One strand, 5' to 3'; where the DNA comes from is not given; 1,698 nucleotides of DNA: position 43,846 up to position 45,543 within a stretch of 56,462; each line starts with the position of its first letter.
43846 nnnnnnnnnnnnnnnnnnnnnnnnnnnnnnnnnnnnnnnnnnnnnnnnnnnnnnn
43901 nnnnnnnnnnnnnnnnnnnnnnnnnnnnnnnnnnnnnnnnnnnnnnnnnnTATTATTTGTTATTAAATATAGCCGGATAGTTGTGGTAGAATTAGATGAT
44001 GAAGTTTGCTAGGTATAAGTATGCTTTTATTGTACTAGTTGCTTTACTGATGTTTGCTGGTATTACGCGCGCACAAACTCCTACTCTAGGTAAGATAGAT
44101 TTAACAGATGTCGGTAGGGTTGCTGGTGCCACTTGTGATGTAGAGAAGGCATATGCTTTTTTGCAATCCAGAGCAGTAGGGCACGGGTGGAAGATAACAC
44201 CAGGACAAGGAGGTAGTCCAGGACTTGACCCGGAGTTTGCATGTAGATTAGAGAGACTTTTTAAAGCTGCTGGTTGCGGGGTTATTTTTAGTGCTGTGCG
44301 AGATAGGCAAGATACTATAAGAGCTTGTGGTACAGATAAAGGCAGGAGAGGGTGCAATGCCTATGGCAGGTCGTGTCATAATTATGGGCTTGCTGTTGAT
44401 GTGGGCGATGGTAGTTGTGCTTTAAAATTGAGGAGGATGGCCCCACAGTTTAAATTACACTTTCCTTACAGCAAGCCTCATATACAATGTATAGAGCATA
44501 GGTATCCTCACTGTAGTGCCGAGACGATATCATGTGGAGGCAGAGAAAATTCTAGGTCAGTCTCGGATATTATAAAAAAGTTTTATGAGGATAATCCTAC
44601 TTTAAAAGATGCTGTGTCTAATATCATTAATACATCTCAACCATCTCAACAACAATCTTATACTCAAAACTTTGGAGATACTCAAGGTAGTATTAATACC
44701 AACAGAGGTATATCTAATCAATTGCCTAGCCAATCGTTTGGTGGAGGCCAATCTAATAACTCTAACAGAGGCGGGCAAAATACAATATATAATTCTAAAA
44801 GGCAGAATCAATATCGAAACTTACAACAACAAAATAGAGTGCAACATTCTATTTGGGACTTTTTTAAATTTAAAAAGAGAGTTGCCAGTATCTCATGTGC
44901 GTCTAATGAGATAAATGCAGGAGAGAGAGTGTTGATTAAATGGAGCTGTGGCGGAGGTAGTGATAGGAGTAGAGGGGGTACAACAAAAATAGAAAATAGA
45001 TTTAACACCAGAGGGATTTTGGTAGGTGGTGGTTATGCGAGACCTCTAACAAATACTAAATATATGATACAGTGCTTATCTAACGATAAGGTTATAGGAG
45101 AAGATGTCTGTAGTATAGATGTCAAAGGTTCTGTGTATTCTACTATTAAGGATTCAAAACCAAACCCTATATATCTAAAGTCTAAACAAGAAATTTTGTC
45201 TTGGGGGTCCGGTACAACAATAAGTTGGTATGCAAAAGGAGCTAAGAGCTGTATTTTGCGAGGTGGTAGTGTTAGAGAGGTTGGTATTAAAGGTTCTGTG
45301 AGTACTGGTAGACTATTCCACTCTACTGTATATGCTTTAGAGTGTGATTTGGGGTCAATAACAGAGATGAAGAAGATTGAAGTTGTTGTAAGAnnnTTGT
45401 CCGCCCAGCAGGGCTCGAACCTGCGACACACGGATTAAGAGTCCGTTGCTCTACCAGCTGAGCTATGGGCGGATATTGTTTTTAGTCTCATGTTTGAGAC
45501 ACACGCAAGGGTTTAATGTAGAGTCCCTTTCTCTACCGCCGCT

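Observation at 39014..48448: Locus of secreted cell-wall-active and adhesin-like proteins sharing one Cys-bounded module, wrapped around tRNA-Lys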

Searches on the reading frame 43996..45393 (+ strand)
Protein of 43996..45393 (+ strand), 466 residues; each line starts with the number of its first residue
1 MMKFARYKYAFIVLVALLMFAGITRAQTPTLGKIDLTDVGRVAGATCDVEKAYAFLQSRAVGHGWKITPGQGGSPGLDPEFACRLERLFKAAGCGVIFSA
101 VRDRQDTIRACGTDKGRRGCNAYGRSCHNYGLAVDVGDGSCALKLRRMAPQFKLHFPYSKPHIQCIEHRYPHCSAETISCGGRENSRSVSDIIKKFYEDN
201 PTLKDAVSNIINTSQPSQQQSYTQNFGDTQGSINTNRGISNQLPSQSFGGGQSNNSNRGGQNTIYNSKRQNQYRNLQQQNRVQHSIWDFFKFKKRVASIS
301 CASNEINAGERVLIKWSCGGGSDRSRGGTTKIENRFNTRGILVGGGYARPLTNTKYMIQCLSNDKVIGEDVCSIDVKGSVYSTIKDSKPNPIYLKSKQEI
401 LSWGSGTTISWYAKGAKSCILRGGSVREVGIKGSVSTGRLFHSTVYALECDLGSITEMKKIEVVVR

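Call 3: search_protein_families(library=pfam, proteins=[window:43996-45393:+], max_evalue=1)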
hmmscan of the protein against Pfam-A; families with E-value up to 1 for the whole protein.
window:43996-45393:+ (466 aa): 0 families

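Call 7: search_solved_structures(query=window:43996-45393:+, max_evalue=10, show_alignments=2)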
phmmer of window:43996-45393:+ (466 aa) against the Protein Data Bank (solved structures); distinct sequences matched with E-value up to 10: 0.

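Call 9: search_protein_families(library=ncbifam, proteins=[window:43996-45393:+], max_evalue=1)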
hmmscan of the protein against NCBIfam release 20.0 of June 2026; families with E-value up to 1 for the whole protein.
window:43996-45393:+ (466 aa): 0 families

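Call 10: find_homologous_proteins(query=window:43996-45393:+, max_evalue=0.001)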
Query window:43996-45393:+ (466 aa): 16 proteins with E <= 0.001 among 4985 candidates.
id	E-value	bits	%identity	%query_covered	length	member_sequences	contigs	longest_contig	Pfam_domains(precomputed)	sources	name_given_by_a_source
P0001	0.0e+0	1076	100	100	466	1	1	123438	-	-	-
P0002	1.2e-104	369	43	98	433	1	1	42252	-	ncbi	-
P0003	1.6e-94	335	39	99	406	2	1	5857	-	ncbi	-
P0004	1.9e-75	272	42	79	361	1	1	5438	-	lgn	-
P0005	1.5e-63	233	60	39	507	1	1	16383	-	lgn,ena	-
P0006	1.4e-60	223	38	89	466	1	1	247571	PF02557.23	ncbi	-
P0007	8.7e-46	175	48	36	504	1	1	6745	-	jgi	-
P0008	1.1e-34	138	40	42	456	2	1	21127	PF02557.23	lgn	-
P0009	3.1e-34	137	41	37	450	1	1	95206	PF02557.23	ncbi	-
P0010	1.6e-33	134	55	25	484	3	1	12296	PF02557.23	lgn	-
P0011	6.6e-32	129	47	29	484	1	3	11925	PF02557.23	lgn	-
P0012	2.7e-17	81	44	27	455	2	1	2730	PF02557.23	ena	-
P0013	1.1e-16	79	38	35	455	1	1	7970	PF02557.23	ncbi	-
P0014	1.9e-15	75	37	35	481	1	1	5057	-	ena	-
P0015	6.5e-15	73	41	27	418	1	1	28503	PF02557.23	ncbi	-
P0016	7.0e-15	73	42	27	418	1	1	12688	PF02557.23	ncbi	-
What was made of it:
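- On LAS / MEROPS M15B VanY-LdcB peptidase (P3): 9 of its 15 homologues carry PF02557 (call 10).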

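Call 13: find_related_loci(query=A1, collection=genome_contigs, flank=8000)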
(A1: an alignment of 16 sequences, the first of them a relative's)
Query A1 (466 aa) in genome_contigs; peptide patterns used: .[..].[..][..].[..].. (x = any residue, [..] = any of these).
162 stretches matched a pattern; 17 encode a relative of the query (tblastn E <= 1e-3); 17 distinct loci.
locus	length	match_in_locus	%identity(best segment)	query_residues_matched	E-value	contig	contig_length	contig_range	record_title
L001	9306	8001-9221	39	4-466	3e-95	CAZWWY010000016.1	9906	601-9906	MAG TPA_asm: uncultured Candidatus Saccharibacteria bacterium isolate SRP128015_co1_457 genome assembly, contig: NODE_11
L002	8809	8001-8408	49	47-182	4e-28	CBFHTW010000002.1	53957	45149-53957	MAG: Minisyncoccia bacterium isolate Co_bin_102_indstr genome assembly, contig: Co_bin_102_indstr_c2, whole genome shotg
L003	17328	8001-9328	52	70-466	5e-28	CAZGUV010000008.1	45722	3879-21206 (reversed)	MAG TPA_asm: uncultured Candidatus Saccharibacteria bacterium isolate SRP257259_co1_62 genome assembly, contig: NODE_751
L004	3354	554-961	49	47-182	1e-27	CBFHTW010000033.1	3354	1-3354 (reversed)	MAG: Minisyncoccia bacterium isolate Co_bin_102_indstr genome assembly, contig: Co_bin_102_indstr_c37, whole genome shot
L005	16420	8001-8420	48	53-182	8e-27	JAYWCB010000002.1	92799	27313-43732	MAG: Candidatus Paceibacterota bacterium isolate GL94_DN_metabat_15 GL94_DN_metabat_15_1, whole genome shotgun sequence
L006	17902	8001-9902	38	6-465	2e-26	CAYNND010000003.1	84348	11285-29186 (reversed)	MAG TPA_asm: uncultured Candidatus Saccharibacteria bacterium isolate SRP170004_co1_174 genome assembly, contig: NODE_31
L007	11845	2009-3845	52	70-465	1e-26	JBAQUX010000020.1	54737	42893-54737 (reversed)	MAG: Minisyncoccia bacterium isolate MFD03283_ilm_asm_bin10 k127_30447, whole genome shotgun sequence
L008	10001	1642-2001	50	53-169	1e-23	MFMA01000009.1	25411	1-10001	MAG: Candidatus Kaiserbacteria bacterium RIFCSPLOWO2_01_FULL_54_20 rifcsplowo2_01_scaffold_14440, whole genome shotgun s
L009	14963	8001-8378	42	47-168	2e-21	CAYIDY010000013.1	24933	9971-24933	MAG TPA_asm: uncultured Candidatus Saccharibacteria bacterium isolate ERP119705_co18_676 genome assembly, contig: NODE_2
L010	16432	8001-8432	45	53-182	6e-22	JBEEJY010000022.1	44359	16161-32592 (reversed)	MAG: Candidatus Parcubacteria bacterium isolate cobbmillcreek_2019_sw_WHONDRS-S19S_0090_B_bin.4 scaffold_559880, whole g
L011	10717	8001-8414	38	47-168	1e-17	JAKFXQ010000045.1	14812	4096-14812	MAG: Patescibacteria group bacterium isolate ND3_Bin_31 ND3_0000851, whole genome shotgun sequence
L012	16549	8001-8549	36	40-207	8e-16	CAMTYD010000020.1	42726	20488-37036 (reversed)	MAG: uncultured Parcubacteria group bacterium isolate G02_MAG_00011 genome assembly, contig: G02_MAG_00011_000000000047,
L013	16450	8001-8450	38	47-182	7e-15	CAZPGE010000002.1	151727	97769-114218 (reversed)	MAG TPA_asm: uncultured Candidatus Saccharibacteria bacterium isolate ERP113451_co1_69 genome assembly, contig: NODE_33_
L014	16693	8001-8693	30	1-230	4e-14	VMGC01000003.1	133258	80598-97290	MAG: Parcubacteria group bacterium Gr01-1014_8 G01um10148_scaffold_34, whole genome shotgun sequence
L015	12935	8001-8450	37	53-185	2e-13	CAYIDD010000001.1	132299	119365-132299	MAG TPA_asm: uncultured Candidatus Saccharibacteria bacterium isolate ERP119705_co18_166 genome assembly, contig: NODE_5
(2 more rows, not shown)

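Call 28: search_protein_families(library=pfam, proteins=[L006:37-2904:+, L006:2911-4389:+, L006:4397-5650:+, L006:5679-7220:+, L006:7227-8525:+, L006:8574-10004:+, L006:10063-11595:+, L006:11589-12836:+, L006:15087-15986:-, L001:6848-7972:+], max_evalue=0.01)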
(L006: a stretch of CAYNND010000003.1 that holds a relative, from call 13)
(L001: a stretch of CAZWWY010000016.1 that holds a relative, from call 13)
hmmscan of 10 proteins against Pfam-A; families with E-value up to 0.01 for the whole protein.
L006:37-2904:+ (956 aa): 0 families

L006:2911-4389:+ (493 aa): 0 families

L006:4397-5650:+ (418 aa): 0 families

L006:5679-7220:+ (514 aa): 0 families

L006:7227-8525:+ (433 aa): 3 families
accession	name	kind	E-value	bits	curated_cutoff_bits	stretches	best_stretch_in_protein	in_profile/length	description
PF02557.22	VanY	-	9.6e-08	32.3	25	1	80-148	11-86/132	D-alanyl-D-alanine carboxypeptidase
PF07703.20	A2M_BRD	-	0.0018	19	22.7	1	267-378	11-135/140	Alpha-2-macroglobulin bait region domain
PF14311.12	DUF4379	-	0.0068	17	24.5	0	260-281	12-33/56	Probable Treble clef zinc finger domain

L006:8574-10004:+ (477 aa): 1 family
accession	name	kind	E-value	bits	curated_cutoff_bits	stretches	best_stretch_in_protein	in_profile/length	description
PF02557.22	VanY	-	8.1e-07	29.3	25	1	100-166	6-81/132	D-alanyl-D-alanine carboxypeptidase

L006:10063-11595:+ (511 aa): 1 family
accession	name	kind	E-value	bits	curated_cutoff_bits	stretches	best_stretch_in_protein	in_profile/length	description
PF03537.19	Glyco_hydro_114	-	1.1e-16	61.2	27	1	59-220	38-210/231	Glycoside-hydrolase family GH114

L006:11589-12836:+ (416 aa): 2 families
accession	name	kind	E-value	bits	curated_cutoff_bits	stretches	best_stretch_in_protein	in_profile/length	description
PF08291.16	Peptidase_M15_3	-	5.9e-15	55.8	23.2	1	68-145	34-107/108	Peptidase M15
PF05951.18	Peptidase_M15_2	-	1.7e-08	34.8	27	1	70-147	67-147/153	Bacterial protein of unknown function (DUF882)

L006:15087-15986:- (300 aa): 1 family
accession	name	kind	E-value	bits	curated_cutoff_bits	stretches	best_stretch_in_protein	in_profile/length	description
PF00932.25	LTD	-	1.8e-06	28.7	34.3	1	76-165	5-74/109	Lamin Tail Domain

L001:6848-7972:+ (375 aa): 0 families

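Call 29: search_protein_families(library=pfam, proteins=[L007:7-1224:+, L007:1211-2584:+, L007:2520-3980:+, L007:4046-5626:+, L007:5626-6945:+, L003:1733-4069:+, L003:4131-7190:+, L003:7197-8675:+, L003:10225-11412:+, L001:4029-6839:+], max_evalue=0.01)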
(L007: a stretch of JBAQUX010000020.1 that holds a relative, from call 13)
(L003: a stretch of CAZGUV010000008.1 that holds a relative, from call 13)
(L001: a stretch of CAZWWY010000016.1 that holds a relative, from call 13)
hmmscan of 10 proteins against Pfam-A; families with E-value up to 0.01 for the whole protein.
L007:7-1224:+ (406 aa): 1 family
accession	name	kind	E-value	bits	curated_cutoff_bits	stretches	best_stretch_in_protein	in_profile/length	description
PF03153.18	TFIIA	-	0.0012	19.3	36.2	1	119-217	130-227/415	Transcription factor IIA, alpha/beta subunit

L007:1211-2584:+ (458 aa): 1 family
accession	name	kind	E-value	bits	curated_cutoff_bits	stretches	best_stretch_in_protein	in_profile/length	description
PF02557.22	VanY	-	4.4e-14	52.8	25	1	76-150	4-77/132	D-alanyl-D-alanine carboxypeptidase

L007:2520-3980:+ (487 aa): 1 family
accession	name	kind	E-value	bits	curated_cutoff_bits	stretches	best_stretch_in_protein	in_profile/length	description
PF02557.22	VanY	-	5.1e-08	33.2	25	1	121-184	6-78/132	D-alanyl-D-alanine carboxypeptidase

L007:4046-5626:+ (527 aa): 2 families
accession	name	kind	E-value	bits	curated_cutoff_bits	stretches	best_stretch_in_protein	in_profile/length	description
PF03537.19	Glyco_hydro_114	-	8.1e-18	64.9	27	1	76-236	37-205/231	Glycoside-hydrolase family GH114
PF17492.7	D_CNTX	-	0.0043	17.7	27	0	55-90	12-47/48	Delta Ctenitoxins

L007:5626-6945:+ (440 aa): 2 families
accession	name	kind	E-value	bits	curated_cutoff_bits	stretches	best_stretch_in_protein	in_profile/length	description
PF08291.16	Peptidase_M15_3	-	3.3e-12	46.9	23.2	1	91-157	43-103/108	Peptidase M15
PF05951.18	Peptidase_M15_2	-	0.00026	21.2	27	1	92-162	75-147/153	Bacterial protein of unknown function (DUF882)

L003:1733-4069:+ (779 aa): 0 families

L003:4131-7190:+ (1020 aa): 0 families

L003:7197-8675:+ (493 aa): 0 families

L003:10225-11412:+ (396 aa): 2 families
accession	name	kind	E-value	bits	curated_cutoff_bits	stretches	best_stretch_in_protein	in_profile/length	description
PF08291.16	Peptidase_M15_3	-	1.1e-12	48.5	23.2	1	69-146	35-108/108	Peptidase M15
PF05951.18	Peptidase_M15_2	-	7.8e-07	29.4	27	1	73-147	70-147/153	Bacterial protein of unknown function (DUF882)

L001:4029-6839:+ (937 aa): 0 families
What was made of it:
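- GH114 heads occur in relatives (calls 28, 29).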

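Call 30: predict_structure(alignment_id=A1)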
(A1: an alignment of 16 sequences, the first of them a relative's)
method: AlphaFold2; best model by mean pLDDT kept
length: 466 residues; sequences in the alignment: 16
mean_pLDDT: 69.4   pTM: 0.39
mean pLDDT of the five models: 69.4, 69.2, 68.6, 67.8, 66.9
residues with pLDDT >= 90: 81; 70-90: 196; 50-70: 70; < 50: 119
segments of 3 or more residues with pLDDT < 50: 23-32, 185-193, 206-243, 245-294, 380-388
pLDDT, mean of each block of 10 residues (from residue 1): 59 68 42 60 78 92 71 75 95 91 87 81 88 89 92 89 87 81 52 55 52 35 29 32 33 32 32 36 38 64 82 84 77 67 84 83 79 74 44 87 91 87 91 93 86 64 75
secondary structure, 60 per line:
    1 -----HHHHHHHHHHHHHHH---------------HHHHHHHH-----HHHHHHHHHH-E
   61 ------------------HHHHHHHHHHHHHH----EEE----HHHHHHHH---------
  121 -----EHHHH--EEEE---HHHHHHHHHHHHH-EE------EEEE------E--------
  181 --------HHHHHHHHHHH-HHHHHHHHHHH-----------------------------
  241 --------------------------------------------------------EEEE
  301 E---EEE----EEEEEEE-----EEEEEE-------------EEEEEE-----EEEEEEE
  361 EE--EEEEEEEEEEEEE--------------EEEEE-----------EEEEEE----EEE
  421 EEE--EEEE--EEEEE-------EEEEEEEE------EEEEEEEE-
elements in order: H6-20 H36-43 H49-58 H79-92 E97-99 H104-111 H127-130 E133-136 H140-152 E162-165 H189-199 H201-211 E297-301 E305-307 E312-318 E324-329 E343-348 E354-362 E365-377 E392-396 E408-413 E418-423 E426-429 E432-436 E444-451 E458-465
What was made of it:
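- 44542..44880 (+): Low-complexity linker of P3 (aa 183-295; N 14%, Q 14%, S 13%), predicted disordered. pLDDT below 50 across most of aa 185-294 (call 30).
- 44884..45126 (+): Module copy P3a (type A, Cys 301, 318, 360, 372). Predicted beta-sandwich at aa 297-377 (call 30).
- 45169..45393 (+): Module copy P3b (type B, internal Cys pair 419 and 450), ending at the C-terminus of P3. Predicted beta-sandwich at aa 392-465 (call 30).
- On Ig-like beta-sandwich module (six copies): AF2 predicts all-beta domains at aa 297-377 and 392-465, with pLDDT mostly 74-93 (call 30).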

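Call 34: fold_search(model_id=the predicted structure, library=pdb)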
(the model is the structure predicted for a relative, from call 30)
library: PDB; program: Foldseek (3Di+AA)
matches with E <= 10: 1817; with E <= 0.001: 113
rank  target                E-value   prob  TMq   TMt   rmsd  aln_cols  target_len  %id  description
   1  6fg9_A                3.2e-06  1.00  0.14  0.08  14.4       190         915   10  Mouse SORCS2 ectodomain (sortilin related VPS10 domain containing receptor 2) (released 2018-08-01)
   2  3wjj_C                2.1e-05  1.00  0.15  0.37  14.7       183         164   11  Crystal structure of IIb selective Fc variant, Fc(P238D), in complex with FcgRIIb (released 2013-11-13)
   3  9c9d_F                3.8e-05  1.00  0.15  0.34  13.5       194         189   13  Protein receptor (released 2025-08-27)
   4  2dyp_D                4.8e-05  1.00  0.14  0.31  13.0       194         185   12  Crystal Structure of LILRB2(LIR2/ILT4/CD85d) complexed with HLA-G (released 2006-11-07)
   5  6ffy_A                4.8e-05  1.00  0.14  0.08  13.8       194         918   11  Structure of the mouse SorCS2-NGF complex (released 2018-08-01)
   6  3d5o_F                4.8e-05  1.00  0.14  0.33  14.5       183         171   10  Structural recognition and functional activation of FcrR by innate pentraxins (released 2008-11-11)
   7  3wyr_A                5.7e-05  1.00  0.15  0.33  13.2       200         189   14  Crystal structure of Killer cell immunoglobulin-like receptor 2DL4 (released 2015-03-18)
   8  5mn2_A                5.7e-05  1.00  0.14  0.33  14.4       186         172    8  Cocrystal structure of Fc gamma receptor IIIa interacting with Affimer G3, a specific binding protein which blocks IgG (released 2017-12-13)
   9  3gm8                  6.1e-05  1.00  0.13  0.08  14.2       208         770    9  Crystal structure of a beta-glycosidase from Bacteroides vulgatus (released 2009-03-31)
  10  7uru_C                6.8e-05  1.00  0.14  0.33  13.8       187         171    8  Crystal structure of the low affinity Fc gamma receptor IIIA variant in complex with the Fc of IgG1. (released 2023-04-26)
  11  7kcz_F                7.2e-05  1.00  0.14  0.33  14.3       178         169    8  CRYSTAL STRUCTURE OF RHESUS MACAQUE (MACACA MULATTA) IGG1 FC FRAGMENT- FC-GAMMA RECEPTOR III COMPLEX V158 MUTANT (released 2021-10-13)
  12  1fnl                  7.7e-05  1.00  0.14  0.33  14.2       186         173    9  CRYSTAL STRUCTURE OF THE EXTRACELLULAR DOMAIN OF A HUMAN FCGRIII (released 2000-11-22)
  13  3pdd                  7.7e-05  1.00  0.14  0.30  14.4       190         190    9  Structures of Clostridium thermocellum CbhA fibronectin(III)-like modules (released 2011-11-23)
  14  1zxq_A                8.1e-05  1.00  0.13  0.26  14.9       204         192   12  THE CRYSTAL STRUCTURE OF ICAM-2 (released 1997-09-04)
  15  6d1p_B                9.1e-05  1.00  0.12  0.08  14.4       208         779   13  Apo structure of Bacteroides uniformis beta-glucuronidase 3 (released 2018-10-17)
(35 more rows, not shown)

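Call 35: search_solved_structures(query=A1, max_evalue=1, show_alignments=3)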
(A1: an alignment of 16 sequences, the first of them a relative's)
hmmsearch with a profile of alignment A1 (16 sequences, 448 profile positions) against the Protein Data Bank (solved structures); distinct sequences matched with E-value up to 1: 14.
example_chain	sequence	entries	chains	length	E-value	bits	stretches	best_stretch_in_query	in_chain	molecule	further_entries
4nt9_B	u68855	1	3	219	3e-08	36.6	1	90-166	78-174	Putative uncharacterized protein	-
4ox3_A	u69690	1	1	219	4e-08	36.2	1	86-166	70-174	Putative carboxypeptidase YodJ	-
4d0y_A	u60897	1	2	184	7.4e-08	35.3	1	90-166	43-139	DACB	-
4ox5_A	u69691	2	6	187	7.6e-08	35.2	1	90-166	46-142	LdcB LD-carboxypeptidase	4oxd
4mur_A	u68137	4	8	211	1.2e-07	34.6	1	83-164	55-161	D,D-dipeptidase/D,D-carboxypeptidase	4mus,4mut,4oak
5hnm_A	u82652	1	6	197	1.3e-07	34.5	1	91-159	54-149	D-alanyl-D-alanine carboxypeptidase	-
6a6a_A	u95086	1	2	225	1.4e-07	34.3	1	91-159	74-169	D-alanyl-D-alanine carboxypeptidase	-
5zhf_A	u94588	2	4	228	1.5e-07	34.3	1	91-159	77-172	D-alanyl-D-alanine carboxypeptidase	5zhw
4mph_A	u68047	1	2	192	9.4e-06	28.3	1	86-166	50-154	D-alanyl-D-alanine carboxypeptidase family protein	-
4jid_A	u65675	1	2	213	1.2e-05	28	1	86-166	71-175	D-alanyl-D-alanine carboxypeptidase family protein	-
2vo9_A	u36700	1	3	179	2.1e-05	27.2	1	103-147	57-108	L-ALANYL-D-GLUTAMATE PEPTIDASE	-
4f78_A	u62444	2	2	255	3.9e-05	26.3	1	96-166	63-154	D,D-dipeptidase/D,D-carboxypeptidase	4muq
6akv_A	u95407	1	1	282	0.00072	22.1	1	82-143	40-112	LysB4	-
8q2g_A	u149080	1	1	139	0.49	12.8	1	103-156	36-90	Peptidoglycan L-alanyl-D-glutamate endopeptidase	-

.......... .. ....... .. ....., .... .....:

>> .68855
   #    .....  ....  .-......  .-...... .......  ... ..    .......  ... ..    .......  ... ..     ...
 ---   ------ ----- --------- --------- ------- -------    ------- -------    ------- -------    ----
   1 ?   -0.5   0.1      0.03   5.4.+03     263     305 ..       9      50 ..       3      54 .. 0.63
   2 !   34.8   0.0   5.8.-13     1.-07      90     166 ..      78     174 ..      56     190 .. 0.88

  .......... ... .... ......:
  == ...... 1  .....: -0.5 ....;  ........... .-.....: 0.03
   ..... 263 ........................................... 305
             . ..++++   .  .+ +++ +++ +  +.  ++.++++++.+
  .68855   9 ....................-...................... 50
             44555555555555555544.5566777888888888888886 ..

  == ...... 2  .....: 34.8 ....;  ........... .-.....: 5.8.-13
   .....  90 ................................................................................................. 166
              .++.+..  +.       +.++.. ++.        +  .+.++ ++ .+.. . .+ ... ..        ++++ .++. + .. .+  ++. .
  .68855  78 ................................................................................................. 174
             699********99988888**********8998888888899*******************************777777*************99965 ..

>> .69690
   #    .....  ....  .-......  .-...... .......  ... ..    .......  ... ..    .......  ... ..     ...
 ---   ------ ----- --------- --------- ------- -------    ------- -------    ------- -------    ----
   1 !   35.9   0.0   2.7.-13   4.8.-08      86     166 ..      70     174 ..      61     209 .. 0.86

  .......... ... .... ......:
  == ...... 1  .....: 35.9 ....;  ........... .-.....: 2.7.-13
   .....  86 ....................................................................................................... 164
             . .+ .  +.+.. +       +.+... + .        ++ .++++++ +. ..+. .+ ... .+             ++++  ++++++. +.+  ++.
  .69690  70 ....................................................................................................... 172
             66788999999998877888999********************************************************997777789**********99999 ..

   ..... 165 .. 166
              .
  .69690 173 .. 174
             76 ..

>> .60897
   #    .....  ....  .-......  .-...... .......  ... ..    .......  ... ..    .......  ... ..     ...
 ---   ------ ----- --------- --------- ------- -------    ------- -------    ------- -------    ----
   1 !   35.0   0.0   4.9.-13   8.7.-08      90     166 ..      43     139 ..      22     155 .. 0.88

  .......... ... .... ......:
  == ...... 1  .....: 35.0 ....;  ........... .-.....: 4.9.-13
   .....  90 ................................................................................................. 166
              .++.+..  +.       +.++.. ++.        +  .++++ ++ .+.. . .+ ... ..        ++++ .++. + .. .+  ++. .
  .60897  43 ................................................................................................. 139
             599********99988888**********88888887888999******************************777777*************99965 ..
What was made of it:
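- On LAS / MEROPS M15B VanY-LdcB peptidase (P3): The family profile hits LdcB/VanY structures at 3e-8 (call 35).
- Checked: Its homologues carry VanY (call 10), and its profile hits LdcB/VanXY/VanY structures at 3e-8 (call 35).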
